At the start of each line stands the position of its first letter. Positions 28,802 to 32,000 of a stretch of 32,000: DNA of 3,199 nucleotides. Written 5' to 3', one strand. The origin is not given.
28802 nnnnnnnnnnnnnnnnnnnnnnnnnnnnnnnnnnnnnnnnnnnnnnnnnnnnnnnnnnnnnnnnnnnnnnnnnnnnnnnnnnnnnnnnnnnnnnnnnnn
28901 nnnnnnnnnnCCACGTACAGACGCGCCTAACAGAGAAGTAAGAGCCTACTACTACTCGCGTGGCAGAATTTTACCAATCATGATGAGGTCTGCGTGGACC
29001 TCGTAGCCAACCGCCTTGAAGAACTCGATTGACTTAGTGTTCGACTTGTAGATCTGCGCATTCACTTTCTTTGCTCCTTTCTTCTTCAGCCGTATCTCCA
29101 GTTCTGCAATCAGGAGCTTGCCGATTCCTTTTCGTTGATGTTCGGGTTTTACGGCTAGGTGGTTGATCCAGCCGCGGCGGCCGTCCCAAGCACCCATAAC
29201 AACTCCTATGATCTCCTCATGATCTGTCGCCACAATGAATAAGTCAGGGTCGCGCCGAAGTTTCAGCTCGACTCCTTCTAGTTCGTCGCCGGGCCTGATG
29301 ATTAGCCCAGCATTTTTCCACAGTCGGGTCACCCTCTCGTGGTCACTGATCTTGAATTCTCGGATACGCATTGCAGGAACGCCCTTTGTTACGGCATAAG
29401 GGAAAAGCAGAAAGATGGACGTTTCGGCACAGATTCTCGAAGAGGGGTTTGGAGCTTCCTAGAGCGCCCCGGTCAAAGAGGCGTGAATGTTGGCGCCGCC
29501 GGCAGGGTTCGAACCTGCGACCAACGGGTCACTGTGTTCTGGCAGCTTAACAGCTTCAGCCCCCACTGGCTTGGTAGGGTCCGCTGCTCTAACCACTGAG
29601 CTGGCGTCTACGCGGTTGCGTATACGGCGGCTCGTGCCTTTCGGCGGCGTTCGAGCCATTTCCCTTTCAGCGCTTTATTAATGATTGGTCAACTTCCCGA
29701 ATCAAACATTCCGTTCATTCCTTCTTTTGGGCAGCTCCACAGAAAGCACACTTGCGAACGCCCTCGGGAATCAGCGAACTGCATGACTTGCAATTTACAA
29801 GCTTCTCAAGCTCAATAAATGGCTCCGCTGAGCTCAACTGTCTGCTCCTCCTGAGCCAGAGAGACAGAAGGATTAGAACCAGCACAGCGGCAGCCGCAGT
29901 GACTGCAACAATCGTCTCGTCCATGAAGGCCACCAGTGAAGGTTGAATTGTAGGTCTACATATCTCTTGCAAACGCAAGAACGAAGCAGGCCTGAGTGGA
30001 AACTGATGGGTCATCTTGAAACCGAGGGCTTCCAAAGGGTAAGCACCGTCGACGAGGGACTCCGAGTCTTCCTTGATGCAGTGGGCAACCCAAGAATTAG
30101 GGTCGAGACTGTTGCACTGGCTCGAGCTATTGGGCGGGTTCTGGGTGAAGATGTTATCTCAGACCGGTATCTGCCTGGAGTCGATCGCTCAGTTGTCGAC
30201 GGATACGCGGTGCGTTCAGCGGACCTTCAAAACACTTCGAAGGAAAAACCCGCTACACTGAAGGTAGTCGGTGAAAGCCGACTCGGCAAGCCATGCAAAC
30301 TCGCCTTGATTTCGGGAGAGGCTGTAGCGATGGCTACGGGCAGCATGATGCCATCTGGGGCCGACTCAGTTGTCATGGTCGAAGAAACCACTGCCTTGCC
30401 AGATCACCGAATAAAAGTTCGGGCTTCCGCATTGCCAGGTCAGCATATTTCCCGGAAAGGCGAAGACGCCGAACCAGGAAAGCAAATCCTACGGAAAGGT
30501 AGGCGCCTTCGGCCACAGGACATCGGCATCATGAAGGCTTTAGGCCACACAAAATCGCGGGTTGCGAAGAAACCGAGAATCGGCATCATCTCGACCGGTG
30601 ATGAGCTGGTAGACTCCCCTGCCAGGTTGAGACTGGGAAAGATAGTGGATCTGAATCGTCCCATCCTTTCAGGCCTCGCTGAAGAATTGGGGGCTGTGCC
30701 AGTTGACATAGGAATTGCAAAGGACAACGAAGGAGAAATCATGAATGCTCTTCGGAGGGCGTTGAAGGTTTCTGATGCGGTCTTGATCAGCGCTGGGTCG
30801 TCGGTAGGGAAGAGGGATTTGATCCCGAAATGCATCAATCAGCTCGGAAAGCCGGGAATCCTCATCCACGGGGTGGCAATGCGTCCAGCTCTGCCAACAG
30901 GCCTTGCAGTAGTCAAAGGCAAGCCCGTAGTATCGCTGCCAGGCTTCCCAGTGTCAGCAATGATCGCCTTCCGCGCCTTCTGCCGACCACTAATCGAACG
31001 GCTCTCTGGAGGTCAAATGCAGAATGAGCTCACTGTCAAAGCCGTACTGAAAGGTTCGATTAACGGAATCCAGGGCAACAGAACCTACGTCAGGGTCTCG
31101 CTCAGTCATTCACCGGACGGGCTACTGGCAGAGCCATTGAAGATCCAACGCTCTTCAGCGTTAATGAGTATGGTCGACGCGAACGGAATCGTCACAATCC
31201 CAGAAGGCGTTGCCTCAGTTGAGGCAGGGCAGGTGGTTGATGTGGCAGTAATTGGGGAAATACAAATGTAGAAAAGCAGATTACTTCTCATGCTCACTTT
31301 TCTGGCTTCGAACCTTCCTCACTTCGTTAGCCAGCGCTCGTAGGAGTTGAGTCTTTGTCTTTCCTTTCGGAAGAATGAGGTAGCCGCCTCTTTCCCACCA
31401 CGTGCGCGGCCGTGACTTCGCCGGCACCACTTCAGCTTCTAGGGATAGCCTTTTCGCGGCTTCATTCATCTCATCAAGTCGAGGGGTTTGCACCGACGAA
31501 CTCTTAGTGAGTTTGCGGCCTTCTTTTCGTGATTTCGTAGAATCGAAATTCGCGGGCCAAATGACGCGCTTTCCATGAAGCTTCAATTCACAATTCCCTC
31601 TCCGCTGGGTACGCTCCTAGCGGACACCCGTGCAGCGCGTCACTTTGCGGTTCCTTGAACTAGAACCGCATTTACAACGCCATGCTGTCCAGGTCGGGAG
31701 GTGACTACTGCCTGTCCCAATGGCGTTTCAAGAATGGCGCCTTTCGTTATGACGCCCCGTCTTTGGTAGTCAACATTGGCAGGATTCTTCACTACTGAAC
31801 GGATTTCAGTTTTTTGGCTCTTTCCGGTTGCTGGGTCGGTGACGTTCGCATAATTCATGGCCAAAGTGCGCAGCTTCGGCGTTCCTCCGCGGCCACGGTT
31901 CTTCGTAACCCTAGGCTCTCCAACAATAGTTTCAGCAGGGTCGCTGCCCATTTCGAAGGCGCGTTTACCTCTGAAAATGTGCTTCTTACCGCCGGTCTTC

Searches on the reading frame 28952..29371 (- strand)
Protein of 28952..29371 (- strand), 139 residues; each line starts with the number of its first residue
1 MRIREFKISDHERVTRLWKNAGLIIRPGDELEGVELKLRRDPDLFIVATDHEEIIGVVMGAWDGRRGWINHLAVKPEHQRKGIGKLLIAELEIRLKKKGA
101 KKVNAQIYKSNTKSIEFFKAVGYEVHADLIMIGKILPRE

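Call 9: find_encoding_contigs(protein=window:28952-29371:-, flank=3000, max_places=6)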
Protein window:28952-29371:- (139 aa): 23 contigs read that carry it; 3 places shown.
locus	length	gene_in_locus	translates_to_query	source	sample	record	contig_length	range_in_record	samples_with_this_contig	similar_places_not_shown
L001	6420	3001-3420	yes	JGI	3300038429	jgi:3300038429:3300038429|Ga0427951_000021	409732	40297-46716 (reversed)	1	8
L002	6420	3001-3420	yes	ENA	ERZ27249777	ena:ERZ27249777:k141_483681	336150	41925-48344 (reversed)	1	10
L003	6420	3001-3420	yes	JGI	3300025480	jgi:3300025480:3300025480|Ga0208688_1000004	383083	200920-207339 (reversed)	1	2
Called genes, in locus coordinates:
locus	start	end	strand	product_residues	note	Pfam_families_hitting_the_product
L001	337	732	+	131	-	PF01201:Ribosomal_S8e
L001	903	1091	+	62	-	-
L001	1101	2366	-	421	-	PF03453:MoeA_N, PF00994:MoCF_biosynth, PF03454:MoeA_C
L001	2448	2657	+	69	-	-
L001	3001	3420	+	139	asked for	PF00583:Acetyltransf_1, PF13673:Acetyltransf_10, PF13420:Acetyltransf_4 (weak), PF13508:Acetyltransf_7, PF08445:FR47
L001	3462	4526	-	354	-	PF04014:MazE_antitoxin, PF01895:PhoU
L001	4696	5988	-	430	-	PF00155:Aminotran_1_2, PF00266:Aminotran_5 (weak), PF01041:DegT_DnrJ_EryC1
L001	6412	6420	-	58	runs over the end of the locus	-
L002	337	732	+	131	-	PF01201:Ribosomal_S8e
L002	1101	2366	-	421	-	PF03453:MoeA_N, PF00994:MoCF_biosynth, PF03454:MoeA_C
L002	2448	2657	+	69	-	-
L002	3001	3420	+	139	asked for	PF00583:Acetyltransf_1, PF13673:Acetyltransf_10, PF13420:Acetyltransf_4 (weak), PF13508:Acetyltransf_7, PF08445:FR47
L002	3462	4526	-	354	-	PF04014:MazE_antitoxin, PF01895:PhoU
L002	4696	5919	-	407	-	PF00155:Aminotran_1_2, PF00266:Aminotran_5 (weak), PF01041:DegT_DnrJ_EryC1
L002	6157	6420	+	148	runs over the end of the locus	-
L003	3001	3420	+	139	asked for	PF00583:Acetyltransf_1, PF13673:Acetyltransf_10, PF13420:Acetyltransf_4 (weak), PF13508:Acetyltransf_7, PF08445:FR47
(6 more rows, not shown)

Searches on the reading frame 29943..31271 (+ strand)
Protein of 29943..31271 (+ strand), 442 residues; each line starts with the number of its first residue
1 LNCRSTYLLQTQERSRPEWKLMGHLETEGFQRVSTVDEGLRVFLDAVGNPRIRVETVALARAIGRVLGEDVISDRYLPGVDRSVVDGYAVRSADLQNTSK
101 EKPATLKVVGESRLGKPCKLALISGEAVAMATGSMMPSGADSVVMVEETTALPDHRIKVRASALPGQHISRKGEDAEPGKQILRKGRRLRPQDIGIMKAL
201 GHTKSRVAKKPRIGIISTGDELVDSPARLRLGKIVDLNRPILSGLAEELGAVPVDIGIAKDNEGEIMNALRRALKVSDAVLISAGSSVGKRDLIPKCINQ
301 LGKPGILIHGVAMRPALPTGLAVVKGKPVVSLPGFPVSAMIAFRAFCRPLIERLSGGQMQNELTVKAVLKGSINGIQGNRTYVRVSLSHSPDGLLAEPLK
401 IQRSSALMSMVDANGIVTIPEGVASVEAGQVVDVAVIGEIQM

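Call 7: find_encoding_contigs(protein=window:29943-31271:+, flank=3000, max_places=6)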
Protein window:29943-31271:+ (442 aa): no gene with exactly this product is on record in the collection.

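Call 11: find_homologous_proteins(query=window:30006-31268:+)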
Query seq(421 aa) (421 aa): 4963 proteins with E <= 0.001 among 8000 candidates; the best 120 are listed.
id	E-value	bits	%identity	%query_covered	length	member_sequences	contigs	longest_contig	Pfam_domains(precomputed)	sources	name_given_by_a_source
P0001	4.5e-263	890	100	100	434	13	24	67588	PF03454.21,PF00994.30,PF03453.23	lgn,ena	-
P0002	1.7e-204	697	77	100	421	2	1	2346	PF03454.21,PF00994.30,PF03453.23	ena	-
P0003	3.4e-163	561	62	100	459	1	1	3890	PF03454.21,PF00994.30,PF03453.23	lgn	-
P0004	3.8e-162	558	83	74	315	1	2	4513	PF03454.21,PF00994.30,PF03453.23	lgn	-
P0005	4.3e-156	538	61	100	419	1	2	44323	PF03454.21,PF00994.30,PF03453.23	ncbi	-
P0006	8.2e-156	537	59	100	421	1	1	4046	PF03454.21,PF00994.30,PF03453.23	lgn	-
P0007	2.1e-155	536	60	99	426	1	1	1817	PF03454.21,PF00994.30,PF03453.23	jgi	jgi:molybdopterin molybdotransferase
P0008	4.8e-155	535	61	100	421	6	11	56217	PF03454.21,PF00994.30,PF03453.23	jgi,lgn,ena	-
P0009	6.7e-155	534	60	100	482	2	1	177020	PF03454.21,PF00994.30,PF03453.23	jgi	jgi:molybdopterin molybdotransferase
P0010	8.0e-155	534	60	100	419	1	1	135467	PF03454.21,PF00994.30,PF03453.23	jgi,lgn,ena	-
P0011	9.3e-155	534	61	100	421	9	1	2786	PF03454.21,PF00994.30,PF03453.23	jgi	jgi:molybdopterin molybdotransferase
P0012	1.5e-154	533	60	100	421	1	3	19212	PF03454.21,PF00994.30,PF03453.23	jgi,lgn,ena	-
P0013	2.2e-154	532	60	100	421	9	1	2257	PF03454.21,PF00994.30,PF03453.23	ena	-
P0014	3.8e-154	532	60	100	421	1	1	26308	PF03454.21,PF00994.30,PF03453.23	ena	-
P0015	4.0e-154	532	61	100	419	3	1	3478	PF03454.21,PF00994.30,PF03453.23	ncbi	-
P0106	1.1e-137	478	54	99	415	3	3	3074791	PF03454.21,PF00994.30,PF03453.23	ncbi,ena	ncbi:MAG: gephyrin-like molybdotransferase Glp [Candidatus Bathyarchaeia archaeon]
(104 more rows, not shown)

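Call 12: find_encoding_contigs(protein=P0002, flank=3000, max_places=3)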
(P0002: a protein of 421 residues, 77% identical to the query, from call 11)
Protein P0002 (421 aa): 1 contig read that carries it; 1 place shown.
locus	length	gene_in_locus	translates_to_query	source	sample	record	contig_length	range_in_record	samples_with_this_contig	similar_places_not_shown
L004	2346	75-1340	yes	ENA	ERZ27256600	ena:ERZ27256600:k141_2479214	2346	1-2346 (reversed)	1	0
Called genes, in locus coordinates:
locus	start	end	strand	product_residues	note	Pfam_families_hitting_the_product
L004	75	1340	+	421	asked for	PF03453:MoeA_N, PF00994:MoCF_biosynth, PF03454:MoeA_C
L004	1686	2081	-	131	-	PF01201:Ribosomal_S8e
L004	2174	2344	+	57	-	?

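Call 13: find_encoding_contigs(protein=P0005, flank=4000, max_places=3)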
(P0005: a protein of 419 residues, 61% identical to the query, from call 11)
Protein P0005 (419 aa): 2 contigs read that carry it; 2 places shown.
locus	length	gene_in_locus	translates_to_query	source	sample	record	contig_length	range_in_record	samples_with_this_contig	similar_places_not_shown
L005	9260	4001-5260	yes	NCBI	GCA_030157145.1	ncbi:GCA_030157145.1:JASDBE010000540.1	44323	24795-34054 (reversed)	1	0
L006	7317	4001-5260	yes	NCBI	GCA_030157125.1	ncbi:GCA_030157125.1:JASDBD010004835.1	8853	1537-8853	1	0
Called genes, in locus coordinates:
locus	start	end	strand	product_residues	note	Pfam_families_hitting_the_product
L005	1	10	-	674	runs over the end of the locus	PF01496:V_ATPase_I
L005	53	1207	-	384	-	PF00571:CBS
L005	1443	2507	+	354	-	PF04014:MazE_antitoxin, PF01895:PhoU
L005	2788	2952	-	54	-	-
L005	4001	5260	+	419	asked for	PF03453:MoeA_N, PF00994:MoCF_biosynth, PF03454:MoeA_C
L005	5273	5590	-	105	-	PF01922:SRP19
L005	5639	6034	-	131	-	PF01201:Ribosomal_S8e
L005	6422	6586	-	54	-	-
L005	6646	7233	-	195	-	PF04079:SMC_ScpB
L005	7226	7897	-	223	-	PF02616:SMC_ScpA (weak)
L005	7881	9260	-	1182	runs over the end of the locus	PF02463:SMC_N, PF13175:AAA_15, PF13304:AAA_21 (weak), PF13476:AAA_23, PF13555:AAA_29 (weak), PF06470:SMC_hinge, PF24161:CCDC39 (weak)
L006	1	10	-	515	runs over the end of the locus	?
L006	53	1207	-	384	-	PF00571:CBS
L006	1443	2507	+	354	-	PF04014:MazE_antitoxin, PF01895:PhoU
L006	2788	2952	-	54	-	-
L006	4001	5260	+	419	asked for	PF03453:MoeA_N, PF00994:MoCF_biosynth, PF03454:MoeA_C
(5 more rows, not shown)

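Call 14: find_encoding_contigs(protein=P0106, flank=4000, max_places=3)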
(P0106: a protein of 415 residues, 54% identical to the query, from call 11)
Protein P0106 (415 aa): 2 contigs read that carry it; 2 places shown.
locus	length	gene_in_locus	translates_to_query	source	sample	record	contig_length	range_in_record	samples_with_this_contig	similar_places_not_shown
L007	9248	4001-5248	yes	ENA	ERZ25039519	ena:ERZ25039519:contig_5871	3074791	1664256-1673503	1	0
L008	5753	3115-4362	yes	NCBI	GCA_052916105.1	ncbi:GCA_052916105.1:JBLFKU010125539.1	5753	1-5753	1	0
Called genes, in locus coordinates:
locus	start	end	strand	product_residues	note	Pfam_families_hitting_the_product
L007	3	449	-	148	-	-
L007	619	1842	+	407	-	PF00155:Aminotran_1_2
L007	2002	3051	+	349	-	PF04014:MazE_antitoxin, PF01895:PhoU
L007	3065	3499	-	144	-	PF00583:Acetyltransf_1, PF13673:Acetyltransf_10, PF13508:Acetyltransf_7, PF08445:FR47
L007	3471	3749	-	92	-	-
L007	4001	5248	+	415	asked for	PF03453:MoeA_N, PF00994:MoCF_biosynth, PF03454:MoeA_C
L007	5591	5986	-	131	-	PF01201:Ribosomal_S8e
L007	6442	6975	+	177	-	-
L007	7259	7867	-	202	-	PF04079:SMC_ScpB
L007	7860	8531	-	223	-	PF02616:SMC_ScpA (faint)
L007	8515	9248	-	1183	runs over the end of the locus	PF02463:SMC_N, PF13476:AAA_23 (faint), PF13555:AAA_29 (weak), PF06470:SMC_hinge, PF24161:CCDC39 (weak), PF13304:AAA_21 (weak)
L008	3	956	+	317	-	?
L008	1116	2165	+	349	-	PF04014:MazE_antitoxin, PF01895:PhoU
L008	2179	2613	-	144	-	PF00583:Acetyltransf_1, PF13673:Acetyltransf_10, PF13508:Acetyltransf_7, PF08445:FR47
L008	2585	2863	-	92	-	-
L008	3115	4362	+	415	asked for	PF03453:MoeA_N, PF00994:MoCF_biosynth, PF03454:MoeA_C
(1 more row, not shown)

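Call 19: find_related_loci(query=A1, collection=genome_contigs, flank=2500)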
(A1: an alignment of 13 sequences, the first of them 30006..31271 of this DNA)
Query A1 (421 aa) in genome_contigs; peptide patterns used: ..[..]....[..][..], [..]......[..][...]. (x = any residue, [..] = any of these).
201 stretches matched a pattern; 148 encode a relative of the query (tblastn E <= 1e-3); the best 80 are kept; 80 distinct loci.
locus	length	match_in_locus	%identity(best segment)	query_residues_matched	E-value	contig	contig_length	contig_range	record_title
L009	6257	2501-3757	59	1-419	1e-160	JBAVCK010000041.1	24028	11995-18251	MAG: Candidatus Bathyarchaeia archaeon isolate MFD04490_ilm_asm_bin17 k127_54489, whole genome shotgun sequence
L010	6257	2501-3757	58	1-419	2e-157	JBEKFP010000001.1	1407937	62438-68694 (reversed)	MAG: Candidatus Bathyarchaeia archaeon isolate SPRUCE 232 SPRUCE_232_1, whole genome shotgun sequence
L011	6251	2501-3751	58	1-417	2e-156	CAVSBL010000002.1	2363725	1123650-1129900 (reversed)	MAG: Candidatus Bathyarchaeota archaeon isolate MFD04408.bin.2.179 genome assembly, contig: contig_12384, whole genome s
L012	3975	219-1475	57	1-419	5e-157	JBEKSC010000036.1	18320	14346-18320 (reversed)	MAG: Candidatus Bathyarchaeia archaeon isolate SPRUCE 525 SPRUCE_525_36, whole genome shotgun sequence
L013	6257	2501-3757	58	1-419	2e-157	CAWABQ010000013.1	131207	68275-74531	MAG: Candidatus Bathyarchaeota archaeon isolate MFD04408.bin.2.141 genome assembly, contig: contig_13261, whole genome s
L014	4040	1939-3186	56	4-419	2e-156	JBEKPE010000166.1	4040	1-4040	MAG: Candidatus Bathyarchaeia archaeon isolate SPRUCE 457 SPRUCE_457_166, whole genome shotgun sequence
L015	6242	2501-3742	55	5-418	2e-150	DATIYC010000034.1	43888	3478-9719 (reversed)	MAG TPA_asm: Candidatus Acidiferrales bacterium isolate SMAG_U15265 k141_388658, whole genome shotgun sequence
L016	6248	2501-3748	56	4-419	7e-147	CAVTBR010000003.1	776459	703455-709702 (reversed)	MAG: Candidatus Bathyarchaeota archaeon isolate MFD02248.bin.2.56 genome assembly, contig: contig_40402, whole genome sh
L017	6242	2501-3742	53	4-417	2e-146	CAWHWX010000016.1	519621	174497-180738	MAG: Candidatus Bathyarchaeota archaeon isolate MFD02248.bin.2.124 genome assembly, contig: contig_5394, whole genome sh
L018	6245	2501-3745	54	4-419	5e-138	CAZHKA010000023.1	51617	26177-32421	MAG TPA_asm: uncultured Candidatus Bathyarchaeia archaeon isolate SRP140028_co1_632 genome assembly, contig: k141_557132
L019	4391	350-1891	59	1-419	6e-126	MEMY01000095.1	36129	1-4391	MAG: archaeon RBG_16_50_20 RBG_16_scaffold_6848, whole genome shotgun sequence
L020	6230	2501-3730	49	7-416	7e-124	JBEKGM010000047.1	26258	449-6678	MAG: Candidatus Bathyarchaeia archaeon isolate SPRUCE 253 SPRUCE_253_47, whole genome shotgun sequence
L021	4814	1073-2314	48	1-416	6e-122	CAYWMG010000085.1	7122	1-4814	MAG TPA_asm: uncultured Candidatus Bathyarchaeia archaeon isolate SRP140028_co1_82 genome assembly, contig: k141_1017036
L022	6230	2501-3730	50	7-416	5e-120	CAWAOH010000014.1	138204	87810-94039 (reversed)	MAG: Candidatus Bathyarchaeota archaeon isolate MFD03726.bin.2.75 genome assembly, contig: contig_48949, whole genome sh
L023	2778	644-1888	46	1-416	4e-119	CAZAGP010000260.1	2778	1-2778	MAG TPA_asm: uncultured Candidatus Bathyarchaeia archaeon isolate SRP140028_co1_409 genome assembly, contig: k141_340616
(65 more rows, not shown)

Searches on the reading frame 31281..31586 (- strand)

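Call 48: search_protein_families(library=pfam, proteins=[window:31281-31586:-], max_evalue=0.00001)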
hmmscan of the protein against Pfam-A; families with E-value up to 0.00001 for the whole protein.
window:31281-31586:- (101 aa): 1 family
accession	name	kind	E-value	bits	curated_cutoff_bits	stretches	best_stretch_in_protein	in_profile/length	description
PF01922.23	SRP19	-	1.7e-19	70.9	25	1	8-91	1-94/95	SRP19 protein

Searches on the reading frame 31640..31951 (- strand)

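Call 48: search_protein_families(library=pfam, proteins=[window:31640-31951:-], max_evalue=0.00001)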
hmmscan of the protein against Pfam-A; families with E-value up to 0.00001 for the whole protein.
window:31640-31951:- (103 aa): 1 family
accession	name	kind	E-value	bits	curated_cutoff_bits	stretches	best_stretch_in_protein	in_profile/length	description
PF01201.27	Ribosomal_S8e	-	3.5e-30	105.4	30.2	1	1-98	25-133/133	Ribosomal protein S8e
